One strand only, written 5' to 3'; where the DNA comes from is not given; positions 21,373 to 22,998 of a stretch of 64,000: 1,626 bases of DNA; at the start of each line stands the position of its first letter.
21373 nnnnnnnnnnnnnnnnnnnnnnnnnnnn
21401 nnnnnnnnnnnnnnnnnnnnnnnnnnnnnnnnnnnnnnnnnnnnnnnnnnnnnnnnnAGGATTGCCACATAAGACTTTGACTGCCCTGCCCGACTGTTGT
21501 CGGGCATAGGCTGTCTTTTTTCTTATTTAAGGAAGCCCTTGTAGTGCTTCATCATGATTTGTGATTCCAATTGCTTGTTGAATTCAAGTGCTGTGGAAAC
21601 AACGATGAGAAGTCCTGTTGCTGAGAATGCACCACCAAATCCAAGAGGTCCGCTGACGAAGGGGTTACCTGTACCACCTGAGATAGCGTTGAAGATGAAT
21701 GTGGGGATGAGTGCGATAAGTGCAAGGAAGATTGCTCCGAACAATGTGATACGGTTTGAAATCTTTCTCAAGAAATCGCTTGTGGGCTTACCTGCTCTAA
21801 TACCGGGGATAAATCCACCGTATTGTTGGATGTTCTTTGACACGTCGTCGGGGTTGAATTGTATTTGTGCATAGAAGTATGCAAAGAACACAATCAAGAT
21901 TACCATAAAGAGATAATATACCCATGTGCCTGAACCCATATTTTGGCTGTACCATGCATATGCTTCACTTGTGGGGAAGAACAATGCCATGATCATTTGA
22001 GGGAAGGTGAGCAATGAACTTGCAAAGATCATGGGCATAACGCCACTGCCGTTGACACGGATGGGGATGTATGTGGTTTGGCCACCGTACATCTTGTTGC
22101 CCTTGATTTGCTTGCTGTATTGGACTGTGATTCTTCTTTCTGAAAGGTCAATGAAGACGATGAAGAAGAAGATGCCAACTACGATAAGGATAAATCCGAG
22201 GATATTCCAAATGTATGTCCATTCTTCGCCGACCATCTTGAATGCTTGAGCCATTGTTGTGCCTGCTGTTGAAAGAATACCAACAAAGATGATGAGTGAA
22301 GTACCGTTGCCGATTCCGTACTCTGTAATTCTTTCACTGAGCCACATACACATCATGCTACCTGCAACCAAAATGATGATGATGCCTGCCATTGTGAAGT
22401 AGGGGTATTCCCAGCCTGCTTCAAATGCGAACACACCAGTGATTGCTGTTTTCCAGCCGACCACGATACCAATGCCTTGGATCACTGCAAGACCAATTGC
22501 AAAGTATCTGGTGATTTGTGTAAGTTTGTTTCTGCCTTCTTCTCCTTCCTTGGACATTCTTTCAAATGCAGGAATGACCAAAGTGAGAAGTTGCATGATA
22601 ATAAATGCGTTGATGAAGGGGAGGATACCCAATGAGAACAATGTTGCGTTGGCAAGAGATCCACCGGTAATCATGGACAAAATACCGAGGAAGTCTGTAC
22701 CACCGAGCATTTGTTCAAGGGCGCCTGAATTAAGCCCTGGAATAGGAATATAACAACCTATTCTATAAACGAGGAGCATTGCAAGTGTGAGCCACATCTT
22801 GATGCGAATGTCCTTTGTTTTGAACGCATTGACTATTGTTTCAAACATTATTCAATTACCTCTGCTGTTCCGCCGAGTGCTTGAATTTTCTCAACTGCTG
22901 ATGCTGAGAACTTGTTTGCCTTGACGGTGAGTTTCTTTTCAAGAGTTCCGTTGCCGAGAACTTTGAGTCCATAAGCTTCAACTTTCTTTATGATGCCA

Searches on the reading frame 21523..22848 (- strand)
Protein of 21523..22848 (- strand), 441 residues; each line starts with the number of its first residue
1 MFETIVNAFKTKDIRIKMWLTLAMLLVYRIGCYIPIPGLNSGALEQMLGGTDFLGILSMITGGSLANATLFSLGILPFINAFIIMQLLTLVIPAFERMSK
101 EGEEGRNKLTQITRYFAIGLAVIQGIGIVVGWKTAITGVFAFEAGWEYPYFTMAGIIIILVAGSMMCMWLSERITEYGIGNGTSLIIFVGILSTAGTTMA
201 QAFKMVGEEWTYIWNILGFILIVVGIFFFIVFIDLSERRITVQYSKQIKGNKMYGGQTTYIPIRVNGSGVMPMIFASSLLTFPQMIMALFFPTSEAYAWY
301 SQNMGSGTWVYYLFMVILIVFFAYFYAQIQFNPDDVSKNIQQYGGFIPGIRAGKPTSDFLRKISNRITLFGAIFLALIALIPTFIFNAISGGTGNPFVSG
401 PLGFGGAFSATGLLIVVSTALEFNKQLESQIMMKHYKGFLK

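Call 68: search_protein_families(library=pfam, proteins=[window:21523-22848:-], max_evalue=0.00001)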
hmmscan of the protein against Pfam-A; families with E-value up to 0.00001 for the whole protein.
window:21523-22848:- (441 aa): 1 family
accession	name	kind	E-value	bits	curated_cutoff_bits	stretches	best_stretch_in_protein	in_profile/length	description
PF00344.25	SecY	-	6.2e-103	344.8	32.2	1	69-423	1-305/306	SecY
